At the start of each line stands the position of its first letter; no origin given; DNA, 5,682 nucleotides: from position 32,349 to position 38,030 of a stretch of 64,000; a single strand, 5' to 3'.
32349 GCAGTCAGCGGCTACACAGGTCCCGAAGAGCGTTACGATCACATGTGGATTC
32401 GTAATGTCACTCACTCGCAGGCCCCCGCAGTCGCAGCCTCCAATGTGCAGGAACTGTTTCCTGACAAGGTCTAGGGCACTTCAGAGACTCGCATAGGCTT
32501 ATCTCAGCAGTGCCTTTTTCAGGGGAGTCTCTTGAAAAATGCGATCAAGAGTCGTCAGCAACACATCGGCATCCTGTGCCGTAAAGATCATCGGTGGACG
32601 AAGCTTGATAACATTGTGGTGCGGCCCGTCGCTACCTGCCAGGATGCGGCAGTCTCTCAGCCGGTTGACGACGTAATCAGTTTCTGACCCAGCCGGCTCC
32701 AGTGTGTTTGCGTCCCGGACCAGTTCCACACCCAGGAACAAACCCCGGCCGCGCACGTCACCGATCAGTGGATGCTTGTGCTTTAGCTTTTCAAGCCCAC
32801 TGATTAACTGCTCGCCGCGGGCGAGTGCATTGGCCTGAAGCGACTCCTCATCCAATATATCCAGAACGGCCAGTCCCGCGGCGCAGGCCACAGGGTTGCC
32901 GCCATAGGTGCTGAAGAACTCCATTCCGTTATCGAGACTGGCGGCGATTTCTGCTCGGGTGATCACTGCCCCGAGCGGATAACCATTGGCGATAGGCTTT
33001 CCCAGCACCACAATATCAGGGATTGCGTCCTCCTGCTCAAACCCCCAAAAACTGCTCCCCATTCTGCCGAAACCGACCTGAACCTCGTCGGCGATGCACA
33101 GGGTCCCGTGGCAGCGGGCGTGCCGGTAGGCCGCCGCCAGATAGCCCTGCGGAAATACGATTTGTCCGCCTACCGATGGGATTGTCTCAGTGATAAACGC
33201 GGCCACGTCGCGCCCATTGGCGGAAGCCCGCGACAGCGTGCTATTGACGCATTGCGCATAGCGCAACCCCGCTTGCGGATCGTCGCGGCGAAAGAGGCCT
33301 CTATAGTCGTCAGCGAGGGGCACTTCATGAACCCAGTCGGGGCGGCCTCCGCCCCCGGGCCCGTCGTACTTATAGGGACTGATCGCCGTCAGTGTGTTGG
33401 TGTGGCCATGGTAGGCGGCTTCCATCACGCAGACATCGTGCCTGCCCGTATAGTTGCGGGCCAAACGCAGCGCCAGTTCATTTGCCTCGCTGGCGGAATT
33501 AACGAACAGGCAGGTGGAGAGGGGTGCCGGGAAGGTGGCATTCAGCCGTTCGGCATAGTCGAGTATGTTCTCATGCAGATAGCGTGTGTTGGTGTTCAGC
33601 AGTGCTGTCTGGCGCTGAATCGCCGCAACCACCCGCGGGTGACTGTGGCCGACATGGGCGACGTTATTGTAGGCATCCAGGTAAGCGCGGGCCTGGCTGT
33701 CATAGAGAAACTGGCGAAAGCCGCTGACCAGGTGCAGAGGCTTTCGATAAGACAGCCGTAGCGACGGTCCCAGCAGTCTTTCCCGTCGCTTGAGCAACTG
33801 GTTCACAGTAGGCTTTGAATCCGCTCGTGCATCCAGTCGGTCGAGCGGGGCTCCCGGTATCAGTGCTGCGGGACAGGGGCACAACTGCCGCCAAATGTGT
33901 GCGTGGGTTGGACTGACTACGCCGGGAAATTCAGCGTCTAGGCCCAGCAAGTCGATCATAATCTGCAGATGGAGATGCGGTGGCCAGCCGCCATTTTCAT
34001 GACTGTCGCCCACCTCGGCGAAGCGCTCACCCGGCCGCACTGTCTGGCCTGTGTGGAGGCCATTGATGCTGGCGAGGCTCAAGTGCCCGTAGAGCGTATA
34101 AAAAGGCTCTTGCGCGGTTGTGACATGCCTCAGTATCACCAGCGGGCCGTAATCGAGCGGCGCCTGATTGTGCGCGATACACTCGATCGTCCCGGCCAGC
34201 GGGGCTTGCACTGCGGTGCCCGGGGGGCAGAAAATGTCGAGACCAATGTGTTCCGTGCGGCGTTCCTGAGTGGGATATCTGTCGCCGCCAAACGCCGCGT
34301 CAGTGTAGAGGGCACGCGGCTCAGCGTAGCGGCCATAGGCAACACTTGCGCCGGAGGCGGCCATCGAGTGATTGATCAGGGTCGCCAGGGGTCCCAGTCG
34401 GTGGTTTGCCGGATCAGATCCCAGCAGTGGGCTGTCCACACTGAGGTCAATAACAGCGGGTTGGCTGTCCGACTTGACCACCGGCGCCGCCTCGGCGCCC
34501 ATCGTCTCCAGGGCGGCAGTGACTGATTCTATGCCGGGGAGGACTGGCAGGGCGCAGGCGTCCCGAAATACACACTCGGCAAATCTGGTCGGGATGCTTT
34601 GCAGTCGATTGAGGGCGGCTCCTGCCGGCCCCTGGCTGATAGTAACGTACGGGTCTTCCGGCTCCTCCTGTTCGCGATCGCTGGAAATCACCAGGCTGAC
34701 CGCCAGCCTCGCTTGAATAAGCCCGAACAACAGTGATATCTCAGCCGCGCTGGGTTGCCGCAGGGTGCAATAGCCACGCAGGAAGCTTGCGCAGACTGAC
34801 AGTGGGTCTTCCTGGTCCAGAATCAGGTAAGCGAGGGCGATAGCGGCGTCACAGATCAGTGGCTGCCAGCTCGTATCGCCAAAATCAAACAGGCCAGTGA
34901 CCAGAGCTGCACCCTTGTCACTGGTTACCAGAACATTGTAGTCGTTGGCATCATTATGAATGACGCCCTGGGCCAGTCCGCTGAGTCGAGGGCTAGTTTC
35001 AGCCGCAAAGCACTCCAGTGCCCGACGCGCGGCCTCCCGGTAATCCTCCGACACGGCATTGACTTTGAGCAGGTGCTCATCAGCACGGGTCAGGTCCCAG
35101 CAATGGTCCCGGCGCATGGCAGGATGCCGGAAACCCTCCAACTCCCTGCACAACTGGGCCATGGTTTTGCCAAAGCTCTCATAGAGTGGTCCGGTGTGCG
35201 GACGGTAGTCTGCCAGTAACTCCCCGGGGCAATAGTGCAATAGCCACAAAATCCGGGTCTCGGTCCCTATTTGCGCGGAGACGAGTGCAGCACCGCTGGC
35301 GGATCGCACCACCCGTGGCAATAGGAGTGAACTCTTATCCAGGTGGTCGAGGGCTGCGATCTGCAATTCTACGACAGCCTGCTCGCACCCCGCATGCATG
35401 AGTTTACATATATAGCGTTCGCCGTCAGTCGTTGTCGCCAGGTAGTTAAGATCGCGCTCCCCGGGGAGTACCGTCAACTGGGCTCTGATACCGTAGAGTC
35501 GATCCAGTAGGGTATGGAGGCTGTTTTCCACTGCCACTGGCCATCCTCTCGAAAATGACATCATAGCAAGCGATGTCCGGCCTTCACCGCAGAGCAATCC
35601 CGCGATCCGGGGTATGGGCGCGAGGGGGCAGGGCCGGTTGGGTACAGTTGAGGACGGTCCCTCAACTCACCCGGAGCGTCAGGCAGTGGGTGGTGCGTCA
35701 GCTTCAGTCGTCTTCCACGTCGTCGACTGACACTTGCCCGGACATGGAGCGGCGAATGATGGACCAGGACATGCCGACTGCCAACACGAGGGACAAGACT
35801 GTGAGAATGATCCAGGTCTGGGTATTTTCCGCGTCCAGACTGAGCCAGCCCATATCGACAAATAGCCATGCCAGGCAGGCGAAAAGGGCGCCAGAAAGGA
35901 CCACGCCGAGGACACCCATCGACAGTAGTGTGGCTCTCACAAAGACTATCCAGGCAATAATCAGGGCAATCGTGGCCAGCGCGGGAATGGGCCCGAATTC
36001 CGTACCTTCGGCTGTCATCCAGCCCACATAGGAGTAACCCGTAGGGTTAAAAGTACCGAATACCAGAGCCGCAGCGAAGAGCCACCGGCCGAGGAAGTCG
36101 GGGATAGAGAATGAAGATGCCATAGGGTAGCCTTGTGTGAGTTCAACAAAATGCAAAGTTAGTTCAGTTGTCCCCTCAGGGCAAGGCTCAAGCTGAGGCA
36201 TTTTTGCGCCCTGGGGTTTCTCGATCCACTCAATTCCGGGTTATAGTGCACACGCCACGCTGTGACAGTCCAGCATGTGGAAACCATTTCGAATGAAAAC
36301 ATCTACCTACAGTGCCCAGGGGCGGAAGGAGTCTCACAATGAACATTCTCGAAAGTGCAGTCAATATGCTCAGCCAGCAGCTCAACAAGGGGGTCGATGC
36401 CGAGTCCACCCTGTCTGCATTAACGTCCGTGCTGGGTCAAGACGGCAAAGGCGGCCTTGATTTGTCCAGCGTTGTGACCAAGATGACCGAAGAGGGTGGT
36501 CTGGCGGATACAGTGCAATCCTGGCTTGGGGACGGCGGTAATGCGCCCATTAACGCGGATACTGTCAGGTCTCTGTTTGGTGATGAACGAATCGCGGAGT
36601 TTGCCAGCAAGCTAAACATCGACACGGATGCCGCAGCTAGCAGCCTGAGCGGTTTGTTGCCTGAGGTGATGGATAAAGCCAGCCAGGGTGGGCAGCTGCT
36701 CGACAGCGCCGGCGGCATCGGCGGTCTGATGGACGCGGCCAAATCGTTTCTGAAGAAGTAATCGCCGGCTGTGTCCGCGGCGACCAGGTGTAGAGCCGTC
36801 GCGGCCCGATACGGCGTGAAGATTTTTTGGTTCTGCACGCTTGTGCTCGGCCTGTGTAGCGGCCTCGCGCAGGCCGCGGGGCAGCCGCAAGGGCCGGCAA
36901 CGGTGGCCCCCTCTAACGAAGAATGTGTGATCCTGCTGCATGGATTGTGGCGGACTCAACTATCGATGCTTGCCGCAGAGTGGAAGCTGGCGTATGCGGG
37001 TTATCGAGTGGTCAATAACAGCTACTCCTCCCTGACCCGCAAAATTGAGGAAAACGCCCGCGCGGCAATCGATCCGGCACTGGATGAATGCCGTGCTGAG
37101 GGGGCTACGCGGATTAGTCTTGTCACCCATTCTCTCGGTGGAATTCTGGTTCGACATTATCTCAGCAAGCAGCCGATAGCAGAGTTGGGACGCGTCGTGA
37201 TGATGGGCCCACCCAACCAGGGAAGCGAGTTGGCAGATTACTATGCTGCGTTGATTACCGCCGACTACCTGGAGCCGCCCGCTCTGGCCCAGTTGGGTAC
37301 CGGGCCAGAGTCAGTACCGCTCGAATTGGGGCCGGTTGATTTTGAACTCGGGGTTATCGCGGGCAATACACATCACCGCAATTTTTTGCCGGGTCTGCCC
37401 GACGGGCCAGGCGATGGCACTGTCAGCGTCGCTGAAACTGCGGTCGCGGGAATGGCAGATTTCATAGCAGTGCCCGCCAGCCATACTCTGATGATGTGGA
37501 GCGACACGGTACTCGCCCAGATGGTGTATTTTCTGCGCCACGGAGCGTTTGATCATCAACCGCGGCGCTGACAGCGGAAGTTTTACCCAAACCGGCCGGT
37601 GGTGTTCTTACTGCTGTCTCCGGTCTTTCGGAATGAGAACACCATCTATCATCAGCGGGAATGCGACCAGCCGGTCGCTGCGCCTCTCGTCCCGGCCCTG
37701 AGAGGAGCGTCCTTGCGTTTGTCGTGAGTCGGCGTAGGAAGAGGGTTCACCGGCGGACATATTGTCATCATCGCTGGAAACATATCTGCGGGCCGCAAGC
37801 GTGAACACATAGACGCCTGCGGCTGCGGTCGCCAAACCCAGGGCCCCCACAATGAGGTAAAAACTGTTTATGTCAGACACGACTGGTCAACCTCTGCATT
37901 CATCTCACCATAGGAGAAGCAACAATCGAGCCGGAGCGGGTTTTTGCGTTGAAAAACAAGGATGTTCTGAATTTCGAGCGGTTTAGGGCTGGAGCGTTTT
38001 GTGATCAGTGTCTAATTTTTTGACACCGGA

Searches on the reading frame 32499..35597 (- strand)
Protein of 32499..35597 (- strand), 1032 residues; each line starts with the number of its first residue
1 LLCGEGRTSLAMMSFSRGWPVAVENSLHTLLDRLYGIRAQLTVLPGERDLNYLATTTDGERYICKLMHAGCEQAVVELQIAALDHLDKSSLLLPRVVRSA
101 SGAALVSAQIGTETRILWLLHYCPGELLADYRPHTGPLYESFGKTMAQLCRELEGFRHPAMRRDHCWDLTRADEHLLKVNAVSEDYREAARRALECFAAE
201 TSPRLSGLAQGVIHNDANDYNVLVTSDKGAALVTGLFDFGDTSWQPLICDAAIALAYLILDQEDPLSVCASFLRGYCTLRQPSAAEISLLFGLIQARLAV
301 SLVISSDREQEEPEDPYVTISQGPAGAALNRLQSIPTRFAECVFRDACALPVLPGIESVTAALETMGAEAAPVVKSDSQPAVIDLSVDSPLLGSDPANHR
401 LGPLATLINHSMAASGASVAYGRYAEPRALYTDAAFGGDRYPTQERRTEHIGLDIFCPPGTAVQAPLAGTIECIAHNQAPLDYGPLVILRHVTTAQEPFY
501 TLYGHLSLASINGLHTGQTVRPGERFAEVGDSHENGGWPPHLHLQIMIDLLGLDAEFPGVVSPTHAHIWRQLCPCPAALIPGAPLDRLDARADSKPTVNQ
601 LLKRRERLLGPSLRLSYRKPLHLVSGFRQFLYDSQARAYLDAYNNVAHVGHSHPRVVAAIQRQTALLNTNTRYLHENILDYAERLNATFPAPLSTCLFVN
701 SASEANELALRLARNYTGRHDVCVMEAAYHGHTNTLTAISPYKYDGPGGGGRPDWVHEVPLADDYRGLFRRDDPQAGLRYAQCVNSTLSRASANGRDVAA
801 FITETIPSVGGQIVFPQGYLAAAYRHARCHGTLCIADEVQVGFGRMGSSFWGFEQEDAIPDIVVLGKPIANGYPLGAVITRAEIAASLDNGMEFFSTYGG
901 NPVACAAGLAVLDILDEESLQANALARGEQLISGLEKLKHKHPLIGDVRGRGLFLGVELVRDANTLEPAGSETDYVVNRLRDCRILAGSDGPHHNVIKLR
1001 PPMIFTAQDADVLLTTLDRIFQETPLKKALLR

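Call 12: search_protein_families(library=ncbifam, proteins=[window:32499-35597:-], max_evalue=0.00001)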
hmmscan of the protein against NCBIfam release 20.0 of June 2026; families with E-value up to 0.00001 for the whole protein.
window:32499-35597:- (1032 aa): 71 families (the best 25 are shown)
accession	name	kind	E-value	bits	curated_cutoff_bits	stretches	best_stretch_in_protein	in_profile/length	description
NF004799.0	PRK06148.1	subfamily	0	1203.8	1128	1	20-1024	9-1011/1015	hypothetical protein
NF004800.0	PRK06149.1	equivalog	8.3e-210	699.3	973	1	20-1023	15-970/972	aminotransferase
NF005993.0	PRK08117.1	subfamily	6.5e-75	252.4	574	1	597-1023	4-429/433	aspartate aminotransferase family protein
NF006228.0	PRK08360.1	equivalog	9.8e-74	248.6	608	1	599-1023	4-426/443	aspartate aminotransferase family protein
NF004426.0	PRK05769.1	equivalog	2.9e-70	237.3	552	1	595-1023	14-439/441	acetyl ornithine aminotransferase family protein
NF002874.0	PRK03244.1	equivalog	6.7e-67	226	457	2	795-1024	181-395/399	acetylornithine transaminase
NF004714.0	PRK06058.1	subfamily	2.1e-66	224.4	639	1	645-1021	70-444/447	4-aminobutyrate--2-oxoglutarate transaminase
NF004718.0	PRK06062.1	subfamily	1.5e-65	221.6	472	1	620-1023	39-448/454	hypothetical protein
TIGR00700.1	GABAtrnsam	equivalog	2.5e-65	220.7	506.65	1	628-1011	24-408/420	4-aminobutyrate--2-oxoglutarate transaminase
NF049939.1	HyAminethphonNHLyPbfA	equivalog_domain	3.5e-65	220.2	525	1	629-1023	53-441/442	(R)-1-hydroxy-2-aminoethylphosphonate ammonia-lyase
NF006368.0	PRK08593.1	equivalog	4.1e-64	216.8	570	1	598-1023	6-431/448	aspartate aminotransferase family protein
NF004755.0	PRK06082.1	equivalog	4.5e-58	196.8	467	1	629-1023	64-451/459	aspartate aminotransferase family protein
NF005102.0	PRK06541.1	equivalog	5.9e-58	196.5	574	1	623-1024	38-456/460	aspartate aminotransferase family protein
NF005376.0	PRK06918.1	equivalog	1.1e-57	195.5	676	1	595-1023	14-443/451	4-aminobutyrate--2-oxoglutarate transaminase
NF005683.0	PRK07481.1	subfamily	3.4e-57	194.4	575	1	616-1024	25-450/453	hypothetical protein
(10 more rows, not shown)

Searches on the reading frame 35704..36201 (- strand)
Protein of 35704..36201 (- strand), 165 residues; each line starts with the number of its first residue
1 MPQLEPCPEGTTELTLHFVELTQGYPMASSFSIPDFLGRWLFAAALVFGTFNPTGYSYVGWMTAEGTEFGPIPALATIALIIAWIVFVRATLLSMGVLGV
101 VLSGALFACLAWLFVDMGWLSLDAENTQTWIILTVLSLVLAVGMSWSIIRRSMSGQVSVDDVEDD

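Call 12: search_protein_families(library=ncbifam, proteins=[window:35704-36201:-], max_evalue=0.00001)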
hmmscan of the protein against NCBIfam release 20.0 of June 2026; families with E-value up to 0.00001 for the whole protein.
window:35704-36201:- (165 aa): 0 families

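Call 41: search_protein_families(library=pfam, proteins=[window:35704-36198:-], max_evalue=0.01)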
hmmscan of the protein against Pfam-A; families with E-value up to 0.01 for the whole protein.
window:35704-36198:- (164 aa): 1 family
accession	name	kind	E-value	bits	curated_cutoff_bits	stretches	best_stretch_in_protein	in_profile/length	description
PF20134.4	DUF6524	-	1.7e-48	164.2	27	1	34-163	2-131/131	Family of unknown function (DUF6524)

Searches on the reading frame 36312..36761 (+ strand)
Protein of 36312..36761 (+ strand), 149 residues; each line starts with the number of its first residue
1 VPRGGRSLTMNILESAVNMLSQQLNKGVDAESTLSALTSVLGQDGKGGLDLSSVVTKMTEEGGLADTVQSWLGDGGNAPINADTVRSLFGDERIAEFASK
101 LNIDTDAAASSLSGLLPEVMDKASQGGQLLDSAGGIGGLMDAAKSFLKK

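Call 12: search_protein_families(library=ncbifam, proteins=[window:36312-36761:+], max_evalue=0.00001)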
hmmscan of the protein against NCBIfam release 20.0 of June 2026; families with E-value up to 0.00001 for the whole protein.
window:36312-36761:+ (149 aa): 1 family
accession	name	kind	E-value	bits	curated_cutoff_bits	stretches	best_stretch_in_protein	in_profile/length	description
NF008509.0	PRK11426.1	equivalog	1.6e-07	31.4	243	1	54-131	34-112/132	hypothetical protein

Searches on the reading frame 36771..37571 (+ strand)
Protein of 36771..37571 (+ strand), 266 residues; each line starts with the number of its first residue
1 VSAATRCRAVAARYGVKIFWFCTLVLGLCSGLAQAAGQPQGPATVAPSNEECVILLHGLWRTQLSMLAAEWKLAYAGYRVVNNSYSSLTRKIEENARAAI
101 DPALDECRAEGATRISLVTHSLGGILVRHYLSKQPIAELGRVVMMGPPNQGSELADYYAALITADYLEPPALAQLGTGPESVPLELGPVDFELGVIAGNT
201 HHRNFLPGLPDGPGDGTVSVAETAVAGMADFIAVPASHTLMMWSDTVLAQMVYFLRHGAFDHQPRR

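Call 12: search_protein_families(library=ncbifam, proteins=[window:36771-37571:+], max_evalue=0.00001)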
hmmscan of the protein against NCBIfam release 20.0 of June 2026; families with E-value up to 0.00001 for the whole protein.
window:36771-37571:+ (266 aa): 0 families

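Call 41: search_protein_families(library=pfam, proteins=[window:36771-37568:+], max_evalue=0.01)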
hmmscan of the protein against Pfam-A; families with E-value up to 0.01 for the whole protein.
window:36771-37568:+ (266 aa): 5 families
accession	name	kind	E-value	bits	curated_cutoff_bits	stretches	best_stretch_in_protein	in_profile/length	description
PF24096.1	DUF7379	-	9.8e-08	32.6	33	1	78-157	36-120/191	Domain of unknown function (DUF7379)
PF12697.13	Abhydrolase_6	-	0.00023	22.3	26.3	1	53-171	1-117/217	Alpha/beta hydrolase family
PF05057.20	DUF676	-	0.00023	21.2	20.3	1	52-134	7-99/217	Putative serine esterase (DUF676)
PF02089.21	Palm_thioest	-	0.0073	16.5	26.8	1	53-153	2-114/254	Palmitoyl protein thioesterase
PF06821.19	Ser_hydrolase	-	0.0089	16.4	22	0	104-154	46-97/172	Serine hydrolase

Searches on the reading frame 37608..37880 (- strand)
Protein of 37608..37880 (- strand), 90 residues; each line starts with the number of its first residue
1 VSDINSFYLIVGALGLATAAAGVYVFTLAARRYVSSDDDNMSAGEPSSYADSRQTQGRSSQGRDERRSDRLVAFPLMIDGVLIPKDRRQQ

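Call 9: search_protein_families(library=ncbifam, proteins=[window:37608-37880:-], max_evalue=0.001)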
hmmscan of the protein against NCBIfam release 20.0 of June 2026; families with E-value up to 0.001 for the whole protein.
window:37608-37880:- (90 aa): 0 families

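Call 30: find_homologous_proteins(query=window:37611-37880:-, max_evalue=0.01)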
Query window:37611-37880:- (90 aa): 2 proteins with E <= 0.01 among 5 candidates.
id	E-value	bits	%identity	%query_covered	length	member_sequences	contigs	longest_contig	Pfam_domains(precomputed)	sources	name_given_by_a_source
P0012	2.7e-50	185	100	100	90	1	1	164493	-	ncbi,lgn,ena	-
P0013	4.1e-8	51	44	91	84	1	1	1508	-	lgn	-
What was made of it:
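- The 90-aa protein has a single known homolog (call 30).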

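Call 32: find_encoding_contigs(protein=P0013, flank=3000, max_places=2)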
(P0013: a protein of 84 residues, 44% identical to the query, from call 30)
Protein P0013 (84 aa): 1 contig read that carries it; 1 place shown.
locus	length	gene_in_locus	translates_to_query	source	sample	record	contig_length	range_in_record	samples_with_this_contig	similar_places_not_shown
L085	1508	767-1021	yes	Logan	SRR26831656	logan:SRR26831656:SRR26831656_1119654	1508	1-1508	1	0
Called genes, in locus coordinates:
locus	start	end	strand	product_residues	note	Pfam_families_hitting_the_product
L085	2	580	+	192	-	?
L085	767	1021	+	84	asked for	-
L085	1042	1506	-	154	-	?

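Call 41: search_protein_families(library=pfam, proteins=[window:37611-37880:-], max_evalue=0.01)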
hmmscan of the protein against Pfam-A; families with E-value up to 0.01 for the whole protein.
window:37611-37880:- (90 aa): 0 families
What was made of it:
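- The 90-aa ORF has one homolog and no family (calls 30, 41).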

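Call 55: search_protein_families(library=ncbifam, proteins=[window:37611-37880:-, L085:767-1018:+], max_evalue=1)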
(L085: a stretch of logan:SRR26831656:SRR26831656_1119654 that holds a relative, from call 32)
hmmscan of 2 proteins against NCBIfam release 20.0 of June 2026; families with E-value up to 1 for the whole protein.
window:37611-37880:- (90 aa): 0 families

L085:767-1018:+ (84 aa): 0 families
